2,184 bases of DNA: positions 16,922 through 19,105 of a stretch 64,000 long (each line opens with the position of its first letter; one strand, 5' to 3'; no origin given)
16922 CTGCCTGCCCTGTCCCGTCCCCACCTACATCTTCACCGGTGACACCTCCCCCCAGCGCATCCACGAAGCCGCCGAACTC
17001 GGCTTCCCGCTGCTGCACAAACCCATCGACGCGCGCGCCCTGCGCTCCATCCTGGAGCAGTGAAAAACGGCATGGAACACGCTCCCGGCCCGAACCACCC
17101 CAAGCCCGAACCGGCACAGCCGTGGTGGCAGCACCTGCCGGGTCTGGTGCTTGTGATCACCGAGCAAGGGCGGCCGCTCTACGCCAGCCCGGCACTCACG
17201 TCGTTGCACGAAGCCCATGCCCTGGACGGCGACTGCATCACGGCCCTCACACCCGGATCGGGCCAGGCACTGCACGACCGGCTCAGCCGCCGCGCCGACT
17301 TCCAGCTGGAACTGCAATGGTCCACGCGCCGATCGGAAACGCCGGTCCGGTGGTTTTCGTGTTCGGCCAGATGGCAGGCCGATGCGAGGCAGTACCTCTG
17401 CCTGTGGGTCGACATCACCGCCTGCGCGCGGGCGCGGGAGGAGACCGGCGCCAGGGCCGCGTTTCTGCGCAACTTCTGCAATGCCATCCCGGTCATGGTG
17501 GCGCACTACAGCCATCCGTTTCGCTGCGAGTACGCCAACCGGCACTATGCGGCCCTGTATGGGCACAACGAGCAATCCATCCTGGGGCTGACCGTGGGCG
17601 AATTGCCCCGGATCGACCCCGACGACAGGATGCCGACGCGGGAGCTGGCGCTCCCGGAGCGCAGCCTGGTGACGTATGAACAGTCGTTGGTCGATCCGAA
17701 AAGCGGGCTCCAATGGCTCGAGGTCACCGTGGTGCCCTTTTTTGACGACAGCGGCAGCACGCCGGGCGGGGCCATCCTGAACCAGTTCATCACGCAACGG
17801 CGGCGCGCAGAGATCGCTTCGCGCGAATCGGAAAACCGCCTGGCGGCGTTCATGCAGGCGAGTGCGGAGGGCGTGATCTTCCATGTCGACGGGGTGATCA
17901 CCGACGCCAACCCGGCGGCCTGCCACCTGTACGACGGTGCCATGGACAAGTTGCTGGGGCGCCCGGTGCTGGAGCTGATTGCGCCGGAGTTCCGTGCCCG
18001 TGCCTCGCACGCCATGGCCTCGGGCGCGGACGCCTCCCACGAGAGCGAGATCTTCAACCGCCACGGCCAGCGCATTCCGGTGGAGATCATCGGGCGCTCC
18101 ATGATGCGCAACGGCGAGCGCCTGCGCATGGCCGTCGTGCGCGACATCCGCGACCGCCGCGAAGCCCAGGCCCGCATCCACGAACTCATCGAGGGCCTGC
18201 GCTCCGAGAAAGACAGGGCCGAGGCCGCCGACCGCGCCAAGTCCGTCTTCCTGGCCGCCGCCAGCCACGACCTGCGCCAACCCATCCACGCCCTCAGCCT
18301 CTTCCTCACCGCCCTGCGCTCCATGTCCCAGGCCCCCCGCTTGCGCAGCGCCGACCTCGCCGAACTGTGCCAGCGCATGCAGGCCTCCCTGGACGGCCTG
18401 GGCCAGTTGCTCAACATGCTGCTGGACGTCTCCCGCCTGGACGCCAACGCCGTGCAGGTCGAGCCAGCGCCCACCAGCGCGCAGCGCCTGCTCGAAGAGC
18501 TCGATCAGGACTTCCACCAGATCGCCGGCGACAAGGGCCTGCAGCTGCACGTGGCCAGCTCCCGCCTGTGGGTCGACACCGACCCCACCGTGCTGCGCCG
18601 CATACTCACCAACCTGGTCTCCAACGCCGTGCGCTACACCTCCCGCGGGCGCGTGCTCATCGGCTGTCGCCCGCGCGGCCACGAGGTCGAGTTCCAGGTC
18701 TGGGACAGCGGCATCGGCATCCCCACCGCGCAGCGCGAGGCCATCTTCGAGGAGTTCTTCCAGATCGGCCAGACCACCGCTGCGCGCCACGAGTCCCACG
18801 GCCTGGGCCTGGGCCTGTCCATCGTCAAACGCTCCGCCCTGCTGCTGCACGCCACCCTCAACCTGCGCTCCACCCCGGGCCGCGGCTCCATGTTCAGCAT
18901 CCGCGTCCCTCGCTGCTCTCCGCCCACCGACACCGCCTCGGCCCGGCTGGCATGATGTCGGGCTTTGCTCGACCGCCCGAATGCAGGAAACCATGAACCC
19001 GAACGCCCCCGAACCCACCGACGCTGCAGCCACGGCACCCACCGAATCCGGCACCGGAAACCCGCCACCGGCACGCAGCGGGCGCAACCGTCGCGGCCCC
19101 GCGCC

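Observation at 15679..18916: Two adjacent PAS histidine-kinase genes share a 968-bp tract with no visible mismatch, covering the last PAS plus the whole transmitter module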

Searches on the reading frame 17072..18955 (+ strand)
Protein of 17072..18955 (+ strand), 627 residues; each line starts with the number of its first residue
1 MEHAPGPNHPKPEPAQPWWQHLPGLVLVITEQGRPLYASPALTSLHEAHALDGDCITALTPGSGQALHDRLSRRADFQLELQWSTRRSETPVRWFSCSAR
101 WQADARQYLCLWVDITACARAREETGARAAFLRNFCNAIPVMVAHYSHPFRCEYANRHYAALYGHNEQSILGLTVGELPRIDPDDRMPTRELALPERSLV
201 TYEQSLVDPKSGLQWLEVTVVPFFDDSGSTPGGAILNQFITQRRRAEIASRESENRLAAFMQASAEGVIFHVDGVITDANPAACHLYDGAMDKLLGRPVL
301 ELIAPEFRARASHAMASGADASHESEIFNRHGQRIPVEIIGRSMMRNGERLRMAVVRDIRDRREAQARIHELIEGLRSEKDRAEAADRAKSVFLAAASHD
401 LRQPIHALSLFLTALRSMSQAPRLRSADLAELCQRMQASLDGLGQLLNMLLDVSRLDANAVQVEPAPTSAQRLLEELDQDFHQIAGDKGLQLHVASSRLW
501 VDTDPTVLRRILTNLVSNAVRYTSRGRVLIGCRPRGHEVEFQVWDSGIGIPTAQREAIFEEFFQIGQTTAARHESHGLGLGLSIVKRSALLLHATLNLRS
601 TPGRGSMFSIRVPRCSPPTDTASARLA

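Call 5: search_protein_families(library=pfam, proteins=[window:17072-18955:+], max_evalue=0.01)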
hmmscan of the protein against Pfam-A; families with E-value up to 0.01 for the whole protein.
window:17072-18955:+ (627 aa): 8 families
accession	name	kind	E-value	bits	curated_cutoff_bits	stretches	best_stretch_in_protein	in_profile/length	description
PF02518.31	HATPase_c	-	5.7e-24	85.1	26.4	1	504-614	2-109/111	Histidine kinase-, DNA gyrase B-, and HSP90-like ATPase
PF08448.16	PAS_4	-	1.2e-19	71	23.1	2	137-245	2-110/110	PAS fold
PF13426.13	PAS_9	-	9.8e-17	61.6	27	1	267-360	3-102/103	PAS domain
PF00989.32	PAS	-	8.8e-13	48.7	22.6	1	256-356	2-108/113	PAS fold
PF00512.31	HisKA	-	9e-12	45.3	26.9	1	390-458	2-65/66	His Kinase A (phospho-acceptor) domain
PF13188.13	PAS_8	-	4.9e-11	42.5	21.8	1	255-308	1-55/65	PAS domain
PF08447.18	PAS_3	-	2.2e-06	28.3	25.6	0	277-356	2-88/89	PAS fold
PF13581.12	HATPase_c_2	-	0.0052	17.2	27.4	0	515-582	39-104/127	Histidine kinase-like ATPase domain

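Call 7: find_related_loci(query=window:17072-18955:+, collection=genome_contigs, flank=10000)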
Query window:17072-18955:+ (627 aa) in genome_contigs; peptide patterns used: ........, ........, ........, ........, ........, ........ (x = any residue, [..] = any of these).
40 stretches matched a pattern; 3 encode a relative of the query (tblastn E <= 1e-3); 3 distinct loci.
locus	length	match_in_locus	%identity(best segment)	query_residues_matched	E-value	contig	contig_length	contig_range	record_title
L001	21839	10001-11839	73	12-624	0e+0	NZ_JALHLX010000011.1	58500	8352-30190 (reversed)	MAG: Hydrogenophaga sp. isolate Bin_25_3 c_000000002764, whole genome shotgun sequence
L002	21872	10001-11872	63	7-623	0e+0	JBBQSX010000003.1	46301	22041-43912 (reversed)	MAG: Burkholderiales bacterium isolate Co_metawrap_1787 Cmw_1787_k141_23546767_length_46301_cov_8.0000, whole genome sho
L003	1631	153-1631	67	1-494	0e+0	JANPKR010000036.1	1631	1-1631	MAG: Hydrogenophaga sp. isolate VAR_61_metabat_205 VAR_61_k141_2155563, whole genome shotgun sequence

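Call 16: search_protein_families(library=ncbifam, proteins=[window:17072-18955:+, L001:12251-14245:-, L001:14208-15113:-, L001:15192-15923:+], max_evalue=0.001)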
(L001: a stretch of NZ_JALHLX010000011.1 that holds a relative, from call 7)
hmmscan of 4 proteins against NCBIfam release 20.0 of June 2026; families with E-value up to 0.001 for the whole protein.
window:17072-18955:+ (627 aa): 79 families (the best 25 are shown)
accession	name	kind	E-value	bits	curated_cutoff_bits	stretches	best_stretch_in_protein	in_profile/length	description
NF041832.1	near_NosP_CTERM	subfamily_domain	2.8e-75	253.7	400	1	384-620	1-231/370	NahK/ErcS family hybrid sensor histidine kinase/response regulator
NF041831.1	NO_HK_NahK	exception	4e-64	217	1500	1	355-615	466-712/854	hybrid sensor histidine kinase/response regulator NahK/ErcS'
TIGR02956.1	TMAO_torS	equivalog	3.3e-45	154.6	676.5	1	362-622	436-692/967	TMAO reductase system sensor histidine kinase/response regulator TorS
NF008302.0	PRK11091.1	equivalog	2.1e-44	151.9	838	2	378-613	271-504/779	aerobic respiration two-component sensor histidine kinase ArcB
NF047874.1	MASE3_PAS_HK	subfamily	2.9e-43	148.6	560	1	236-614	246-625/655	MASE3 domain-containing sensor histidine kinase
NF046044.1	PnpS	equivalog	1.8e-41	142.4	400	1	387-613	167-390/390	two-component system histidine kinase PnpS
TIGR02966.1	phoR_proteo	equivalog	1.1e-40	139.7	334.2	1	384-611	108-332/333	phosphate regulon sensor histidine kinase PhoR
NF011874.0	PRK15347.1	equivalog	2.8e-35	121.6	852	1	367-613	375-613/921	two component system sensor kinase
NF008099.0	PRK10841.1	equivalog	7.5e-34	116.6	920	1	374-613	454-689/949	two-component system sensor histidine kinase RcsC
NF041735.1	hist_kin_RppB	equivalog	3.3e-33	115.2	400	1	392-613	218-438/438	two-component system sensor histidine kinase RppB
NF008543.0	PRK11466.1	equivalog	4.3e-33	114.2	982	1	350-617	407-665/914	TMAO reductase system sensor histidine kinase/response regulator TorS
NF041947.1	LuxQ_Vibrio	equivalog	1.1e-32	112.9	1200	1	379-613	461-695/843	quorum-sensing autoinducer 2 sensor kinase/phosphatase LuxQ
NF040691.1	MtrAB_MtrB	equivalog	7.1e-32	111.1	450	1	376-615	257-493/507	MtrAB system histidine kinase MtrB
NF038297.2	hybrid_HK_HrmK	equivalog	3.6e-31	108.5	725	1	345-614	194-457/607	hybrid histidine kinase/response regulator HrmK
NF008318.0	PRK11107.1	equivalog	1.8e-30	105.8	890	1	376-613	279-517/920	two-component sensor histidine kinase BarA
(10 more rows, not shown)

L001:12251-14245:- (664 aa): 11 families
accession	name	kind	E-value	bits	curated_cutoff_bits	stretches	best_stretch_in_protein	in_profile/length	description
NF005291.0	PRK06814.1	equivalog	4.6e-154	514.9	1349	1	37-617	5-576/1140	acyl-[ACP]--phospholipid O-acyltransferase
NF006386.0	PRK08633.1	equivalog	3.2e-134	449.1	1221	1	40-617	6-564/1147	acyl-[ACP]--phospholipid O-acyltransferase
NF008397.0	PRK11195.1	equivalog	1.2e-22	80.6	297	1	44-450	4-393/414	lysophospholipid transporter LplT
TIGR00900.1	2A0121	subfamily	9.8e-22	77.8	319.6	1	47-426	3-361/364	H+ Antiporter protein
TIGR00530.1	AGP_acyltrn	subfamily_domain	1.6e-20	73.2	102.95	1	473-590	5-120/130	1-acylglycerol-3-phosphate O-acyltransferase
NF052553.1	LyOrLpactfOlsABRUA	equivalog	8.8e-10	38.2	300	1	438-584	24-161/263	lyso-ornithine lipid O-acyltransferase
NF052552.1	LyOrLpactfOlsARHOCB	equivalog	1.7e-09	37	300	1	469-583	74-180/271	lyso-ornithine lipid O-acyltransferase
NF005959.0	PRK08043.1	equivalog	5e-09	35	886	1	459-615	4-148/719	bifunctional acyl-ACP--phospholipid O-acyltransferase/long-chain-fatty-acid--ACP ligase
NF058536.1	LPAAT_acyl_YihG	equivalog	9.4e-07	28.4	260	1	408-525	7-126/290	1-acylglycerol-3-phosphate O-acyltransferase, YihG family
TIGR00880.1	2_A_01_02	superfamily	1.6e-06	28.3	131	1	97-218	12-125/141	multidrug resistance protein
NF010621.0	PRK14014.1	domain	1.7e-06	27.4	186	1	408-527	12-133/301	acetyltransferase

L001:14208-15113:- (301 aa): 0 families

L001:15192-15923:+ (243 aa): 0 families

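Call 17: find_homologous_proteins(query=window:17072-18955:+, max_evalue=1e-50)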
Query window:17072-18955:+ (627 aa): 594 proteins with E <= 1e-50 among 8000 candidates; the best 120 are listed.
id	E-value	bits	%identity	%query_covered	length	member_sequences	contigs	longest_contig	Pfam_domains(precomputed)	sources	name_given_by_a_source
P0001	0.0e+0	1420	100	100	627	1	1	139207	PF08447.19,PF13426.14,PF13188.14,PF08448.17,PF02518.32,PF00512.32,PF00989.32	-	-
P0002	5.0e-296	1001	74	99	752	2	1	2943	PF13596.13,PF13426.14,PF13188.14,PF08448.17,PF02518.32,PF00512.32,PF00989.32,PF00072.31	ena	-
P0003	5.8e-294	994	74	99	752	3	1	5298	PF13426.14,PF08448.17,PF02518.32,PF00512.32,PF00989.32,PF00072.31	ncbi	-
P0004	1.2e-281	954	72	97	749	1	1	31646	PF13426.14,PF13188.14,PF08448.17,PF02518.32,PF00512.32,PF00989.32,PF00072.31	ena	-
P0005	1.0e-279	947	73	98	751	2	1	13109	PF13426.14,PF13188.14,PF08448.17,PF02518.32,PF00512.32,PF00989.32,PF00072.31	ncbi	-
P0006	6.9e-265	898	69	97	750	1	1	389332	PF08447.19,PF13426.14,PF13188.14,PF08448.17,PF02518.32,PF00512.32,PF00989.32,PF00072.31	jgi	-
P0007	4.2e-262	889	69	96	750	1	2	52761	PF08447.19,PF13426.14,PF13188.14,PF08448.17,PF02518.32,PF00512.32,PF00989.32,PF00072.31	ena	-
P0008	1.1e-244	832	63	95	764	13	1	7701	PF08447.19,PF13426.14,PF13188.14,PF08448.17,PF02518.32,PF00512.32,PF00989.32,PF00072.31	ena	-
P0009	3.3e-242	823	81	78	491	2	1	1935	PF08447.19,PF13426.14,PF13188.14,PF08448.17,PF02518.32,PF00512.32,PF00989.32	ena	-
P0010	1.2e-241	822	62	99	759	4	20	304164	PF08447.19,PF13426.14,PF13188.14,PF08448.17,PF02518.32,PF00512.32,PF00989.32,PF00072.31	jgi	jgi:two-component system, sensor histidine kinase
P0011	2.3e-229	781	63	99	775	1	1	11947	PF13426.14,PF13188.14,PF08448.17,PF02518.32,PF00512.32,PF00989.32,PF00072.31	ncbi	-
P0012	9.7e-229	779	64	97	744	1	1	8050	PF08447.19,PF13426.14,PF13188.14,PF08448.17,PF02518.32,PF00512.32,PF00989.32,PF00072.31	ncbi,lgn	-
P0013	2.5e-228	778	64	96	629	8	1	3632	PF13426.14,PF13188.14,PF08448.17,PF02518.32,PF00512.32,PF00989.32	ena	-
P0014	2.9e-228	777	62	96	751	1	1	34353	PF08447.19,PF13426.14,PF13188.14,PF08448.17,PF02518.32,PF00512.32,PF00989.32,PF00072.31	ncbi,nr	ncbi:MAG: hypothetical protein DCF26_15145 [Burkholderiales bacterium]|nr:MAG: hypothetical protein 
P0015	3.6e-228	777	63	98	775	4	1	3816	PF08447.19,PF13426.14,PF13188.14,PF08448.17,PF02518.32,PF00512.32,PF00989.32,PF00072.31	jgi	jgi:two-component system, sensor histidine kinase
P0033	2.6e-204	698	55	97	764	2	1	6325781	PF08447.19,PF13426.14,PF13188.14,PF08448.17,PF02518.32,PF00512.32,PF00989.32,PF00072.31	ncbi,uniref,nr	ncbi:PAS domain-containing hybrid sensor histidine kinase/response regulator [Hydrogenophaga sp. BPS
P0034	7.1e-200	684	56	96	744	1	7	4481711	PF13426.14,PF13188.14,PF08448.17,PF02518.32,PF00512.32,PF00989.32,PF00072.31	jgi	jgi:PAS domain S-box-containing protein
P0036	2.1e-193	662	54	96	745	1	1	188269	PF13426.14,PF13188.14,PF08448.17,PF02518.32,PF00512.32,PF00989.32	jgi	jgi:PAS domain S-box-containing protein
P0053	5.2e-171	588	52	96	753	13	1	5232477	PF08447.19,PF13426.14,PF13188.14,PF08448.17,PF02518.32,PF00512.32,PF00989.32,PF00072.31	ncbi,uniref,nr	ncbi:hypothetical protein Q5W_18800 [Hydrogenophaga sp. PBC]|uniref:PAS domain-containing hybrid sen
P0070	1.2e-158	547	49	98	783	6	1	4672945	PF13426.14,PF13188.14,PF08448.17,PF02518.32,PF00512.32,PF00989.32,PF00072.31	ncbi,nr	ncbi:PAS domain S-box protein [Hydrogenophaga sp. SNF1]|nr:PAS domain S-box protein [Hydrogenophaga 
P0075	5.3e-152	525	48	96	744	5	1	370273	PF08447.19,PF13426.14,PF13188.14,PF08448.17,PF02518.32,PF00512.32,PF00989.32,PF00072.31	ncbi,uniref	ncbi:PAS domain-containing hybrid sensor histidine kinase/response regulator [Hydrogenophaga sp. T2]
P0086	1.3e-129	451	45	89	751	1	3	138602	PF13188.14,PF08448.17,PF02518.32,PF00512.32,PF00072.31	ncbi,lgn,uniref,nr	ncbi:MAG: response regulator [Hydrogenophaga sp.]|uniref:hybrid sensor histidine kinase/response reg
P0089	2.6e-127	444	47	83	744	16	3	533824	PF13426.14,PF13188.14,PF08448.17,PF02518.32,PF00512.32,PF00989.32,PF00072.31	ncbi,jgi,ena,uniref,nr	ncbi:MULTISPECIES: ATP-binding protein [unclassified Hydrogenophaga]|uniref:hybrid sensor histidine 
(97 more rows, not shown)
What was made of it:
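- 17060..18955 (+): HK2: paralogous kinase with a diverged sensor, PAS, HisKA and HATPase_c but no receiver. The GTG at 17060 overlaps the HK1 stop (17061-17063); ATG 17072 is the alternative start. It forms an operon with HK1. It is unique in the protein database; the nearest orthologues are 72-74% identical, 749-752 aa, and all have a receiver (call 17).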

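Call 18: find_encoding_contigs(protein=P0001, flank=3000, max_places=3)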
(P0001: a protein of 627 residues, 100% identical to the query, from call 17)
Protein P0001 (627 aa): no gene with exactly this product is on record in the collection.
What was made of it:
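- Tried and rejected: An exact look-up of the window's HK2 protein found nothing on record (call 18).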

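Call 19: find_encoding_contigs(protein=P0033, flank=8000, max_places=2)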
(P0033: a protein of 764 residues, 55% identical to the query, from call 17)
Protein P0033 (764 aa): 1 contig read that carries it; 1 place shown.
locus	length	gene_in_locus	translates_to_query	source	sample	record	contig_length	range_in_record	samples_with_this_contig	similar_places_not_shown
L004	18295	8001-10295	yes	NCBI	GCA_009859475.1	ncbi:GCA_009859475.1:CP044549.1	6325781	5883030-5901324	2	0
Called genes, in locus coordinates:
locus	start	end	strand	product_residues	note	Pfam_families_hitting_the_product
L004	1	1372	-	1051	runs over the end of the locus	PF00005:ABC_tran (faint), PF02463:SMC_N (faint), PF13191:AAA_16 (faint), PF13476:AAA_23 (faint), PF13555:AAA_29 (faint), PF20703:nSTAND1 (faint), PF17760:UvrA_inter, PF17755:UvrA_DNA-bind, +1 more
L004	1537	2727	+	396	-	PF00083:Sugar_tr (weak), PF07690:MFS_1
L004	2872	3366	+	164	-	PF00436:SSB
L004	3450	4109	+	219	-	PF00072:Response_reg, PF00196:GerE, PF08281:Sigma70_r4_2 (weak)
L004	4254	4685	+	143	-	-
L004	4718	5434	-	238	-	-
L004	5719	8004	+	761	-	PF08448:PAS_4 (weak), PF13188:PAS_8, PF00989:PAS, PF13188:PAS_8 (weak), PF13426:PAS_9, PF00512:HisKA, PF02518:HATPase_c, PF00072:Response_reg, +1 more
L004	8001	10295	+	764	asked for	PF00989:PAS (weak), PF08448:PAS_4, PF00989:PAS, PF08448:PAS_4 (weak), PF13426:PAS_9, PF00512:HisKA, PF02518:HATPase_c, PF00072:Response_reg, +2 more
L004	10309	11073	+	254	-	PF04352:ProQ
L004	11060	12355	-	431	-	PF08495:FIST, PF10442:FIST_C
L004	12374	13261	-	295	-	-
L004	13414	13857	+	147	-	PF00903:Glyoxalase, PF13669:Glyoxalase_4 (weak)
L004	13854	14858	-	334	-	PF02668:TauD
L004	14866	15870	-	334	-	PF13531:SBP_bac_11, PF01547:SBP_bac_1, PF13416:SBP_bac_8, PF13343:SBP_bac_6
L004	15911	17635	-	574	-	PF00528:BPD_transp_1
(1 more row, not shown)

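Call 20: find_encoding_contigs(protein=P0034, flank=8000, max_places=2)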
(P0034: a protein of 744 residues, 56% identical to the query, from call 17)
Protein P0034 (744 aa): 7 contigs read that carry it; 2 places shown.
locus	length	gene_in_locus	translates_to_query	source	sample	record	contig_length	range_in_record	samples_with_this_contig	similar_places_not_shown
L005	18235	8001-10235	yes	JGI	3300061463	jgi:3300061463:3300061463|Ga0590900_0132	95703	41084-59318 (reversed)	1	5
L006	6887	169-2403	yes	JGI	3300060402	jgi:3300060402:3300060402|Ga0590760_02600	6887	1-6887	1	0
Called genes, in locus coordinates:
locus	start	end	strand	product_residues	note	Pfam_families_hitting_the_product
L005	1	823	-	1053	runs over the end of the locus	PF00005:ABC_tran (faint), PF02463:SMC_N (faint), PF13191:AAA_16 (faint), PF13555:AAA_29 (faint), PF20703:nSTAND1 (faint), PF13304:AAA_21 (faint), PF17760:UvrA_inter, PF17755:UvrA_DNA-bind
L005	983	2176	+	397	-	PF00083:Sugar_tr (weak), PF07690:MFS_1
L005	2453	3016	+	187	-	PF00436:SSB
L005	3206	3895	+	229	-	PF00072:Response_reg, PF00196:GerE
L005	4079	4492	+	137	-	-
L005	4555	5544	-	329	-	-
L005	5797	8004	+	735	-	PF08448:PAS_4, PF00989:PAS, PF13188:PAS_8 (weak), PF13426:PAS_9, PF00512:HisKA, PF02518:HATPase_c, PF00072:Response_reg (weak)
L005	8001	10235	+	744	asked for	PF00989:PAS (weak), PF08448:PAS_4, PF13188:PAS_8 (weak), PF13426:PAS_9 (weak), PF00512:HisKA, PF02518:HATPase_c, PF00072:Response_reg (weak)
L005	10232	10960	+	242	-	PF04352:ProQ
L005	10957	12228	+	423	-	PF07690:MFS_1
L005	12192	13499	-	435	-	PF08495:FIST, PF10442:FIST_C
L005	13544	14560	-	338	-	-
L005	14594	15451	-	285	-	PF00378:ECH_1, PF16113:ECH_2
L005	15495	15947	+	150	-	PF00903:Glyoxalase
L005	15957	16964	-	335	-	PF18288:FAA_hydro_N_2, PF01557:FAA_hydrolase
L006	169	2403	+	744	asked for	PF00989:PAS (weak), PF08448:PAS_4, PF13188:PAS_8 (weak), PF13426:PAS_9 (weak), PF00512:HisKA, PF02518:HATPase_c, PF00072:Response_reg (weak)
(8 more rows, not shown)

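Call 23: find_encoding_contigs(protein=P0006, flank=8000, max_places=1)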
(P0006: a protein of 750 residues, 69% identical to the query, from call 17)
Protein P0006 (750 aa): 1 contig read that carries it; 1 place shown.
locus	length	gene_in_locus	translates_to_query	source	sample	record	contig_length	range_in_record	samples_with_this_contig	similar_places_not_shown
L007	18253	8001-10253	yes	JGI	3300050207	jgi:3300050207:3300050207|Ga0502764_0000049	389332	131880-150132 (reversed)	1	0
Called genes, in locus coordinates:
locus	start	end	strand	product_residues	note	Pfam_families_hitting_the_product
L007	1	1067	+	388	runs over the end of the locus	PF00083:Sugar_tr, PF07690:MFS_1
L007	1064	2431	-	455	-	PF00654:Voltage_CLC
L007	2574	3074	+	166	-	PF00436:SSB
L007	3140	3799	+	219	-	PF00072:Response_reg, PF00196:GerE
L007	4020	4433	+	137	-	-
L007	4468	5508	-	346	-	-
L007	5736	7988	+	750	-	PF08448:PAS_4, PF08447:PAS_3 (faint), PF00989:PAS, PF13188:PAS_8 (weak), PF13426:PAS_9, PF00512:HisKA, PF02518:HATPase_c, PF00072:Response_reg (weak)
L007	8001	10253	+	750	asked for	PF08447:PAS_3 (faint), PF08448:PAS_4, PF13188:PAS_8 (faint), PF00989:PAS, PF13426:PAS_9, PF00512:HisKA, PF02518:HATPase_c, PF00072:Response_reg (weak)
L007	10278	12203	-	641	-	PF05977:MFS_3, PF07690:MFS_1, PF01553:Acyltransferase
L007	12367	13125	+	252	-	PF04352:ProQ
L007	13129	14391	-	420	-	PF08495:FIST, PF10442:FIST_C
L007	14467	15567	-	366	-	-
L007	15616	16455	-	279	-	PF00378:ECH_1, PF16113:ECH_2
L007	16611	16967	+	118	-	PF01258:zf-dskA_traR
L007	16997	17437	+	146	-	PF00903:Glyoxalase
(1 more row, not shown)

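Call 24: find_encoding_contigs(protein=P0075, flank=8000, max_places=1)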
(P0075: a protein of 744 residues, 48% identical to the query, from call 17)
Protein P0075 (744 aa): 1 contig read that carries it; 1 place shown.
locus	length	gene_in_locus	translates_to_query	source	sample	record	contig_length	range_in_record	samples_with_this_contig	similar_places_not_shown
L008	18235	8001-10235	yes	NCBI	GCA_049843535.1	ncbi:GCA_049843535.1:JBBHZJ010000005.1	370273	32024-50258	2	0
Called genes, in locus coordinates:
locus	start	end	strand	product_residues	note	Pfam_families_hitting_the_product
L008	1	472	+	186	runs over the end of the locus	PF11776:RcnB (faint)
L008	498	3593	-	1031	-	PF03193:RsgA_GTPase (faint), PF00005:ABC_tran (faint), PF02463:SMC_N (faint), PF13191:AAA_16 (faint), PF13555:AAA_29 (faint), PF20703:nSTAND1 (faint), PF17760:UvrA_inter, PF17755:UvrA_DNA-bind, +1 more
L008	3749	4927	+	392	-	PF07690:MFS_1, PF00083:Sugar_tr (weak), PF07690:MFS_1 (weak)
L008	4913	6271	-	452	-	PF00654:Voltage_CLC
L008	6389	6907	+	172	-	PF00436:SSB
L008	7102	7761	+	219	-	PF00072:Response_reg, PF00196:GerE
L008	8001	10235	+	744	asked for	PF00989:PAS (weak), PF08448:PAS_4, PF13426:PAS_9 (weak), PF08447:PAS_3 (weak), PF13426:PAS_9, PF00512:HisKA, PF02518:HATPase_c, PF00072:Response_reg, +2 more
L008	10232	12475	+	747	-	PF00989:PAS (faint), PF08448:PAS_4, PF13188:PAS_8 (faint), PF13426:PAS_9 (faint), PF00512:HisKA, PF02518:HATPase_c, PF00072:Response_reg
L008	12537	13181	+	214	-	PF04352:ProQ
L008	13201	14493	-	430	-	PF08495:FIST, PF10442:FIST_C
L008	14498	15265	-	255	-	-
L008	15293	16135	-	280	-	PF00378:ECH_1, PF16113:ECH_2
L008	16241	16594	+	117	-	PF01258:zf-dskA_traR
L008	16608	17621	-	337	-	PF18288:FAA_hydro_N_2, PF01557:FAA_hydrolase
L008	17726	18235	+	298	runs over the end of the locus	PF09339:HTH_IclR, PF01614:IclR_C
